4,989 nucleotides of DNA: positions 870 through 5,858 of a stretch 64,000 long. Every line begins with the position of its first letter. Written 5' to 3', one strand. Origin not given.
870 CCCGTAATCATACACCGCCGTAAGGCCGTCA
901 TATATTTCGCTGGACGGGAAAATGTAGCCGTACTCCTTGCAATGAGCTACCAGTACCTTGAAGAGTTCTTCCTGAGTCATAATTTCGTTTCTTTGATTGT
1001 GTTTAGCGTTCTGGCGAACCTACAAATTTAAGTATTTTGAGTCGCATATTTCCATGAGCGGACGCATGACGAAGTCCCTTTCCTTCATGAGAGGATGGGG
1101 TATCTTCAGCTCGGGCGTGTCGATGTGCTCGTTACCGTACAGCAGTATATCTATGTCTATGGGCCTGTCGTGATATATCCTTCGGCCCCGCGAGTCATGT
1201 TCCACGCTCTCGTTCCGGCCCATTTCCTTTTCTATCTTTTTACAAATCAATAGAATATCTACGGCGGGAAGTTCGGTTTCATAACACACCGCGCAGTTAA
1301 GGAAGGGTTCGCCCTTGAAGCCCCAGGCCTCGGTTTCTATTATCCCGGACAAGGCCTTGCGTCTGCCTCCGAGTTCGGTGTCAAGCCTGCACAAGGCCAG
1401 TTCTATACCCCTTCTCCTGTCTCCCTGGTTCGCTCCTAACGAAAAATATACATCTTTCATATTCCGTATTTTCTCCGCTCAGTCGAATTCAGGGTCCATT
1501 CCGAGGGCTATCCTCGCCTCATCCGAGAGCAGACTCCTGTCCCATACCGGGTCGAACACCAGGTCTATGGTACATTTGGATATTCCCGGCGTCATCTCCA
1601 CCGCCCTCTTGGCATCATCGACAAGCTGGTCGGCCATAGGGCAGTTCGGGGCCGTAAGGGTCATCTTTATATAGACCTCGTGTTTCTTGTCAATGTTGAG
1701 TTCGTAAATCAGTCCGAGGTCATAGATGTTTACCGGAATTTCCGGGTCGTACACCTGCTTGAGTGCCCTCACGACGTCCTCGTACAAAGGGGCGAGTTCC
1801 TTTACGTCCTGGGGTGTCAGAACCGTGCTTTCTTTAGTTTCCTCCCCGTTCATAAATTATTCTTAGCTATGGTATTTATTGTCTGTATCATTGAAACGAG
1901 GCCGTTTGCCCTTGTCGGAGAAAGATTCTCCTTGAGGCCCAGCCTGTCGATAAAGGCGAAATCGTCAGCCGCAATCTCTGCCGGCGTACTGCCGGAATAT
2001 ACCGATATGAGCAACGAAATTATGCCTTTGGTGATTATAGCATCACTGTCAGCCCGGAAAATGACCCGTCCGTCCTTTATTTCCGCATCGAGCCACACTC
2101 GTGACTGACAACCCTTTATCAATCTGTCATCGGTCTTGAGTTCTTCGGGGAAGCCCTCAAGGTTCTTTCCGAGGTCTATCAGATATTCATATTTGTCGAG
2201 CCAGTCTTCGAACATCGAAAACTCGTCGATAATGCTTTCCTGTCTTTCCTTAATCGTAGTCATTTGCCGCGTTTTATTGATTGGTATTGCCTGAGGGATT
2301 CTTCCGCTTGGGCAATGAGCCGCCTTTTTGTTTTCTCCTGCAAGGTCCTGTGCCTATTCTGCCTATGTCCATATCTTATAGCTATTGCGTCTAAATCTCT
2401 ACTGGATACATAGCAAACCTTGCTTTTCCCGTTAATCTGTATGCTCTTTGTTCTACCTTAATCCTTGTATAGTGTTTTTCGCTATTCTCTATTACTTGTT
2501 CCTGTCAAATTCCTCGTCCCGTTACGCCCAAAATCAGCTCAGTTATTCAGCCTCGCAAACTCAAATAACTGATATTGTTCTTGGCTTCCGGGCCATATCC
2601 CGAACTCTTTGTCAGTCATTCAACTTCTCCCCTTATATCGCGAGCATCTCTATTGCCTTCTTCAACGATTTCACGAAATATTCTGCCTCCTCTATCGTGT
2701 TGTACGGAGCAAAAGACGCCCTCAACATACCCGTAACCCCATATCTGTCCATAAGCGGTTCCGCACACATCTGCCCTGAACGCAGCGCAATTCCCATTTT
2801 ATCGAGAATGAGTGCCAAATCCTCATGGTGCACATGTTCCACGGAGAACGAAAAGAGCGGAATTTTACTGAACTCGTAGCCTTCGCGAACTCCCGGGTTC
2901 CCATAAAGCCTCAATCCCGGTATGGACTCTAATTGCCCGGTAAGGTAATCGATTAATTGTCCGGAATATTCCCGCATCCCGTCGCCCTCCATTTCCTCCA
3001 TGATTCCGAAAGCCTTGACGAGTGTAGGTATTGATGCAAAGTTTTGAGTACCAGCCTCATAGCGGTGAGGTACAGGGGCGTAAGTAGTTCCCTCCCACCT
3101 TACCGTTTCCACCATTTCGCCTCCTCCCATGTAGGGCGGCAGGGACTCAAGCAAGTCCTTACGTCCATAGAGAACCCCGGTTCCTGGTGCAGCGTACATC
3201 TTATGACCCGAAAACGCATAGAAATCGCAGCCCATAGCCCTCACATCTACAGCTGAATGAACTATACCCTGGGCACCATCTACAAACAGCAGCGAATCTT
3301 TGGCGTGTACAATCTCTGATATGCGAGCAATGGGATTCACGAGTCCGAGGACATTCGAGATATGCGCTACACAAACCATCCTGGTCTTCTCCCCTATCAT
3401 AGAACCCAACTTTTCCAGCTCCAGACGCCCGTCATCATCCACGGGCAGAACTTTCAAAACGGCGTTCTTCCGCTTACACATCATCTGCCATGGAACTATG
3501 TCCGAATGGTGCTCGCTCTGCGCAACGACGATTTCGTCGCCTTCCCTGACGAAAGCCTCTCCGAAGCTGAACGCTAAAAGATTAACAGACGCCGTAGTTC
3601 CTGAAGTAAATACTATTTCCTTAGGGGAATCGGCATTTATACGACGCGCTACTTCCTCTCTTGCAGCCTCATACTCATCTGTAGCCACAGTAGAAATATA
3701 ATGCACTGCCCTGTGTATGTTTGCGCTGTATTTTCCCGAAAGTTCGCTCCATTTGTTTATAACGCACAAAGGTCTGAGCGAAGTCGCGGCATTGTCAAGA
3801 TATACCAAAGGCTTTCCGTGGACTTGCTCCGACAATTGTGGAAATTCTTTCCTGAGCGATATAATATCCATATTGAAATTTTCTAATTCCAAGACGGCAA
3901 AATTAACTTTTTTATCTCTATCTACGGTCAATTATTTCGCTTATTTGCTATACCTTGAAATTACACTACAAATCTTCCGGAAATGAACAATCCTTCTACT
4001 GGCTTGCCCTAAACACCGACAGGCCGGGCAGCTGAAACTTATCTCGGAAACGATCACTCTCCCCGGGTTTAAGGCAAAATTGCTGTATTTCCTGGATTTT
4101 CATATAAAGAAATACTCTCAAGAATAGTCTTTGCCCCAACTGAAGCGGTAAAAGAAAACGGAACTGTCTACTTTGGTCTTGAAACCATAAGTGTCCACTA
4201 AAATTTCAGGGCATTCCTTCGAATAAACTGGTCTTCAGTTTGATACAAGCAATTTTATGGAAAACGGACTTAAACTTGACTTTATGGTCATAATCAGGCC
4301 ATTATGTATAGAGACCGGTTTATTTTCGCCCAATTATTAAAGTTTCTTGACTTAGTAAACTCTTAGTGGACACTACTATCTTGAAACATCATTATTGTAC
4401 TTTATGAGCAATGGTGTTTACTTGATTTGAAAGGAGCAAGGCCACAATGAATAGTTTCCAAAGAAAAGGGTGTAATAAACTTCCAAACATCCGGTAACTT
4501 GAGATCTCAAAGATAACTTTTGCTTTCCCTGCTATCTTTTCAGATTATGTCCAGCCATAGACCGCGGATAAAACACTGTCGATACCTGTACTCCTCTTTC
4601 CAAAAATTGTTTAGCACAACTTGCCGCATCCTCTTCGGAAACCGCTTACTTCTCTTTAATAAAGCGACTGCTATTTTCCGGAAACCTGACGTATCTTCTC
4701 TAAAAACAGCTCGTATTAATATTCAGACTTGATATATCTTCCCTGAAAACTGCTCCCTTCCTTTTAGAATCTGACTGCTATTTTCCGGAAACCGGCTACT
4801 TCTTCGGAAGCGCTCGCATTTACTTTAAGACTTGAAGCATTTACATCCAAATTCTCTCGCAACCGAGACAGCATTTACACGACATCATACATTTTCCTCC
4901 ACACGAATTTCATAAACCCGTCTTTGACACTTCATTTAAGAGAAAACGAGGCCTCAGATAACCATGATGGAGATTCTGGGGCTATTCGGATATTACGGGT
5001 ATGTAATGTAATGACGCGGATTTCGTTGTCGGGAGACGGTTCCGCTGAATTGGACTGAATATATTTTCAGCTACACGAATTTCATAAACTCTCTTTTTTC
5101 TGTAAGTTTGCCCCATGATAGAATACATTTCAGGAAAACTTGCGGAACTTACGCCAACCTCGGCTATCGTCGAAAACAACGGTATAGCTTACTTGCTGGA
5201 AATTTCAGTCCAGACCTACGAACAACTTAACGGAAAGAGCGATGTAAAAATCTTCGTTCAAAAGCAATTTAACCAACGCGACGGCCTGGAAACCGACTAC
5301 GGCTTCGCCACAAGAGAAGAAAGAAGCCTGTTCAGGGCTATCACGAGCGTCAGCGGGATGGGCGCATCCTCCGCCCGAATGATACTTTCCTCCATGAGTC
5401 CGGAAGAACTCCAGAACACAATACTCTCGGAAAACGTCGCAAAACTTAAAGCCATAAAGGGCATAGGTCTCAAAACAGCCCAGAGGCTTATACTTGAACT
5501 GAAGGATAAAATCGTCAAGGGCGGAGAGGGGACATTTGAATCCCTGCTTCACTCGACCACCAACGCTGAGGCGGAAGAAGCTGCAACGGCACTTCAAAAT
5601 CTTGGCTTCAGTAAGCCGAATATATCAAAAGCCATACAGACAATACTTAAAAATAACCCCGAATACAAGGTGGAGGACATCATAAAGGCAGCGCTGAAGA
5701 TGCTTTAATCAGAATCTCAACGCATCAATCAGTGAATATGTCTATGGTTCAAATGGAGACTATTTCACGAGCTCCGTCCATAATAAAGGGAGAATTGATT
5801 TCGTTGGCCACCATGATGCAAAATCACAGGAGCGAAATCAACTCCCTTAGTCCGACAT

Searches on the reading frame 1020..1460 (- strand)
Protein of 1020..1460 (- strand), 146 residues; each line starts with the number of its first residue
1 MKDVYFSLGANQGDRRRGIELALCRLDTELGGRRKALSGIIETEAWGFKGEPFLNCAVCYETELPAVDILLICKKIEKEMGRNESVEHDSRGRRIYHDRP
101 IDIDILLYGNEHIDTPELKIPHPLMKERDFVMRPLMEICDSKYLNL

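Call 50: search_protein_families(library=pfam, proteins=[window:1020-1460:-], max_evalue=0.00001)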
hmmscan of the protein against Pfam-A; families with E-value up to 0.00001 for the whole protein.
window:1020-1460:- (146 aa): 1 family
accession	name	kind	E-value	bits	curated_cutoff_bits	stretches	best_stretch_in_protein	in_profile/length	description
PF01288.25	HPPK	-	5e-31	107.9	25.7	1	5-139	1-115/116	7,8-dihydro-6-hydroxymethylpterin-pyrophosphokinase (HPPK)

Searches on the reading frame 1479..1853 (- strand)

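Call 50: search_protein_families(library=pfam, proteins=[window:1479-1853:-], max_evalue=0.00001)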
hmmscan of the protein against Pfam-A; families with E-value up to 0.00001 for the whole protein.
window:1479-1853:- (124 aa): 1 family
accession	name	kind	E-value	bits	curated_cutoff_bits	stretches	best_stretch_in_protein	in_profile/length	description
PF01883.24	FeS_assembly_P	-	3.4e-21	75.7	23.5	1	25-97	2-72/73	Iron-sulfur cluster assembly protein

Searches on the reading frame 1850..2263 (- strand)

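Call 50: search_protein_families(library=pfam, proteins=[window:1850-2263:-], max_evalue=0.00001)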
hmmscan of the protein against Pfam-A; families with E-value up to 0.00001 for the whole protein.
window:1850-2263:- (137 aa): 1 family
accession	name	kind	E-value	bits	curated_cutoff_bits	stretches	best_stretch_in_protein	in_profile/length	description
PF02657.20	SufE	-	3.3e-46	156.4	27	1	13-130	2-119/121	Fe-S metabolism associated domain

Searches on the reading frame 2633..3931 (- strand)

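Call 50: search_protein_families(library=pfam, proteins=[window:2633-3931:-], max_evalue=0.00001)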
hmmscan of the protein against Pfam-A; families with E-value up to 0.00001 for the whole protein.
window:2633-3931:- (432 aa): 4 families
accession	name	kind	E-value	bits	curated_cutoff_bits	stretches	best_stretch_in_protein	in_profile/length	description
PF00266.25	Aminotran_5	-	4.3e-127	424.6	21.5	1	43-419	1-371/371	Aminotransferase class-V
PF00155.27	Aminotran_1_2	-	1.9e-08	34.3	19.7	1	84-272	41-236/361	Aminotransferase class I and II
PF01212.27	Beta_elim_lyase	-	3e-07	30.5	27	1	102-321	47-232/288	Beta-eliminating lyase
PF01053.26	Cys_Met_Meta_PP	-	9.7e-06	24.8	27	0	104-220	69-175/381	Cys/Met metabolism PLP-dependent enzyme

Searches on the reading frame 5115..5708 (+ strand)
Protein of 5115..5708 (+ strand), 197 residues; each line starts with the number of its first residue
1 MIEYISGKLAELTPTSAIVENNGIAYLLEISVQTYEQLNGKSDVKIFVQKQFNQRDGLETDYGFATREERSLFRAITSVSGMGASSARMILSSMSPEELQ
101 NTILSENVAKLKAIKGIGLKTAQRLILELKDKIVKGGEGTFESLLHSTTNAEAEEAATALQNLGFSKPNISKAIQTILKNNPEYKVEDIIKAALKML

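Call 50: search_protein_families(library=pfam, proteins=[window:5115-5708:+], max_evalue=0.00001)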
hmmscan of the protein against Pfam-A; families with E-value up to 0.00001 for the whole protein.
window:5115-5708:+ (197 aa): 3 families
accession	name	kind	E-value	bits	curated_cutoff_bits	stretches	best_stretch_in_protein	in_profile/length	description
PF14520.12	HHH_5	-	1.6e-14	54.6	27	1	73-131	1-57/57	Helix-hairpin-helix domain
PF01330.27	RuvA_N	-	3.2e-13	50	23.6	1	1-52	1-52/61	RuvA N terminal domain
PF07499.19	RuvA_C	-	1.8e-10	41.6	24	1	153-196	3-45/47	RuvA, C-terminal domain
